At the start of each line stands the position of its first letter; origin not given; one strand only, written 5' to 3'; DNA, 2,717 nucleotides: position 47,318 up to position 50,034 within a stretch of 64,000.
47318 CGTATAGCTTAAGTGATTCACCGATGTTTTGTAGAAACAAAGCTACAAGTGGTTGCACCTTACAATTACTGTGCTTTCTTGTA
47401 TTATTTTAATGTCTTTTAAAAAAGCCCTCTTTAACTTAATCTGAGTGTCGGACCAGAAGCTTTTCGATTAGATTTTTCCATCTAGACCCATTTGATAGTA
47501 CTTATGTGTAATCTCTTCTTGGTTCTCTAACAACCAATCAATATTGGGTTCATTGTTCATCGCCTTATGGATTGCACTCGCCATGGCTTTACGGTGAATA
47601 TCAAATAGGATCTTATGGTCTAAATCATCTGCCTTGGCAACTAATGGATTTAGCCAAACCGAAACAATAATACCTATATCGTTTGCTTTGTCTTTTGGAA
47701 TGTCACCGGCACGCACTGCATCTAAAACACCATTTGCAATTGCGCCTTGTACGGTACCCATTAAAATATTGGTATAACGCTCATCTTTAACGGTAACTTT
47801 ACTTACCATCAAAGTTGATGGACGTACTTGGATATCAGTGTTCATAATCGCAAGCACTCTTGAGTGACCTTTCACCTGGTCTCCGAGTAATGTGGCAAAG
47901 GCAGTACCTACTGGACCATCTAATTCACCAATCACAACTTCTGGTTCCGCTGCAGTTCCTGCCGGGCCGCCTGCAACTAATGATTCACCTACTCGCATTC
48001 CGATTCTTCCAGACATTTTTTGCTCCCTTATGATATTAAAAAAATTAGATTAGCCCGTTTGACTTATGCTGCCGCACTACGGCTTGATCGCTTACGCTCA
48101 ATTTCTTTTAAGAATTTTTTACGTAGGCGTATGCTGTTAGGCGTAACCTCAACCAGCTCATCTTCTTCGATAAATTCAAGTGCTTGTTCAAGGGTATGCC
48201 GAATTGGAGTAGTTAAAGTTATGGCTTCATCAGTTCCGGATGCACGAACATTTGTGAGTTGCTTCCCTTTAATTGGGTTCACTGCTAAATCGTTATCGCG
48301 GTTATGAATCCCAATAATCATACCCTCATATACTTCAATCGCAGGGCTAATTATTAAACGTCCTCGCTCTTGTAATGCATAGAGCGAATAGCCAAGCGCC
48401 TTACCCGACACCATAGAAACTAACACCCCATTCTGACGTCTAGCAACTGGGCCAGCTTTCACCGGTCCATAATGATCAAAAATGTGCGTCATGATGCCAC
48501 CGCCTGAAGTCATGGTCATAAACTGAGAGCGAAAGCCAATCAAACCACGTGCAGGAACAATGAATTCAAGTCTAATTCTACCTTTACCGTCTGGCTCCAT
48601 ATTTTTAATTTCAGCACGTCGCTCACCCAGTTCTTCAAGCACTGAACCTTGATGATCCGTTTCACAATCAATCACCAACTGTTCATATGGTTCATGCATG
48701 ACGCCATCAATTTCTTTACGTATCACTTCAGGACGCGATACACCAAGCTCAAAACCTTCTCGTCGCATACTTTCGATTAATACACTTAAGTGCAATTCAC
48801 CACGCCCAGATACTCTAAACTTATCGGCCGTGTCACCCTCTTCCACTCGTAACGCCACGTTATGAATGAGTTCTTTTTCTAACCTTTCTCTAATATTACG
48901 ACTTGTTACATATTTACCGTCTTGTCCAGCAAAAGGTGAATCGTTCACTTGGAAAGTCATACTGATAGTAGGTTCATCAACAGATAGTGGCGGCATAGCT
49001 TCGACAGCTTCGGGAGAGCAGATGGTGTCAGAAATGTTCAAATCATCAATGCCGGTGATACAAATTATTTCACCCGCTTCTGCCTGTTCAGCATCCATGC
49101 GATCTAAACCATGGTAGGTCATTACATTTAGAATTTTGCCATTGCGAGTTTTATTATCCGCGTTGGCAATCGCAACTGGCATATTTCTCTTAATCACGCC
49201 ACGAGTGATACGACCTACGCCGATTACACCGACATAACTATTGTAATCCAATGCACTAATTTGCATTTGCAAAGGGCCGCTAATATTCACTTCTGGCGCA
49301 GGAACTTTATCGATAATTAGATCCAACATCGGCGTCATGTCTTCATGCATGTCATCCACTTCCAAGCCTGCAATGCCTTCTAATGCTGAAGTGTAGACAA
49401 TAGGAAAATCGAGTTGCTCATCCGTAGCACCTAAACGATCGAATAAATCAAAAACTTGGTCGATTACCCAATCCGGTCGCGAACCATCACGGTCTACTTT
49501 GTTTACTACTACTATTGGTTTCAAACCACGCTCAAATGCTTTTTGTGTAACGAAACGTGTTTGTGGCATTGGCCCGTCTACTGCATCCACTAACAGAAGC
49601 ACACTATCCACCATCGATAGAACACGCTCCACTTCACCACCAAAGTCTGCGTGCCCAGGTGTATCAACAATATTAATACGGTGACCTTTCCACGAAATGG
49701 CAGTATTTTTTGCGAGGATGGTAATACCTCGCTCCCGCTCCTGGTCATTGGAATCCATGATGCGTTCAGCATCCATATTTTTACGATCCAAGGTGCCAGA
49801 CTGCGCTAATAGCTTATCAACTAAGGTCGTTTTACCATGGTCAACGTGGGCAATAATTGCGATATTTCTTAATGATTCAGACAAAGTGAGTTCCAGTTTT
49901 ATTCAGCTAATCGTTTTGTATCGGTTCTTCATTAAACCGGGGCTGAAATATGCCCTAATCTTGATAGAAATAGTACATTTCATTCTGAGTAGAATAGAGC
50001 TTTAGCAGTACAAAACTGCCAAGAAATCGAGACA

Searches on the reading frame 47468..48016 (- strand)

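Call 4: search_protein_families(library=pfam, proteins=[window:47468-48016:-], max_evalue=0.01)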
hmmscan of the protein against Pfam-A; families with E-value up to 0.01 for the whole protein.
window:47468-48016:- (182 aa): 1 family
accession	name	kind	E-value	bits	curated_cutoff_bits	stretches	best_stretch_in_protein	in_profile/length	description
PF08714.17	Fae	-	1.1e-58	198.2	27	1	9-173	1-158/159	Formaldehyde-activating enzyme (Fae)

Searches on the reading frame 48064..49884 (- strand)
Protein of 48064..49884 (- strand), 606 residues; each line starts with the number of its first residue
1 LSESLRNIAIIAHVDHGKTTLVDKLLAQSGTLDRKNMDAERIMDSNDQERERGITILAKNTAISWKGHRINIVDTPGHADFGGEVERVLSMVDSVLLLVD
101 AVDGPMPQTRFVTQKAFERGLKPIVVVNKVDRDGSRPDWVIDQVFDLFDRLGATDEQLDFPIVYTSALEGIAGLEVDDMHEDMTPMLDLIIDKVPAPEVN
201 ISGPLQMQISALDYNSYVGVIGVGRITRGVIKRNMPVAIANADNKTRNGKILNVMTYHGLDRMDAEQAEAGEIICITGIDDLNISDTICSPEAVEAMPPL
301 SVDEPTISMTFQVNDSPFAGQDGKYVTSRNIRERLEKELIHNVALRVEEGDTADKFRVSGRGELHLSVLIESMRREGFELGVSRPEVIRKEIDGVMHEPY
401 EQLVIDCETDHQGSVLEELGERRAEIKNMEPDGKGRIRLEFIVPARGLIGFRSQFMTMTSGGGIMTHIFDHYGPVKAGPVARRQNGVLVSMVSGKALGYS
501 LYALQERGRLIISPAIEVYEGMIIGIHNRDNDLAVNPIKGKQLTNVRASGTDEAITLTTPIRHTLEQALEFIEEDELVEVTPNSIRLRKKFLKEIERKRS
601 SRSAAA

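Call 4: search_protein_families(library=pfam, proteins=[window:48064-49884:-], max_evalue=0.01)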
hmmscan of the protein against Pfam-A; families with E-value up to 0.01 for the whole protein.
window:48064-49884:- (606 aa): 8 families
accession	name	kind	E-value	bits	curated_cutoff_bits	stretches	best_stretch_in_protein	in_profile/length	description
PF00009.33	GTP_EFTU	-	3.3e-57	193.5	26.5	1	4-195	2-187/188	Elongation factor Tu GTP binding domain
PF21018.2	BipA_C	-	3e-46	156.2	23.8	1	485-593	1-109/110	TypA/BipA C-terminal domain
PF00679.30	EFG_C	-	1.7e-23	82.9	27.9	1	396-479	2-85/89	Elongation factor G C-terminus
PF03144.31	GTP_EFTU_D2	-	6.5e-10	39.7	30.3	1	219-289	1-73/73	Elongation factor Tu domain 2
PF22042.2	EF-G_D2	-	1.2e-06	29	27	1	209-290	6-83/84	Elongation factor G domain 2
PF01926.29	MMR_HSR1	-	4.9e-06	27.1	21.9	1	8-129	2-113/113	50S ribosome-binding GTPase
PF00735.24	Septin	-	0.002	17.9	26.2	1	8-81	7-75/280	Septin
PF14492.12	EFG_III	-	0.0023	18.4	27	1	330-376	20-66/75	Elongation Factor G, domain III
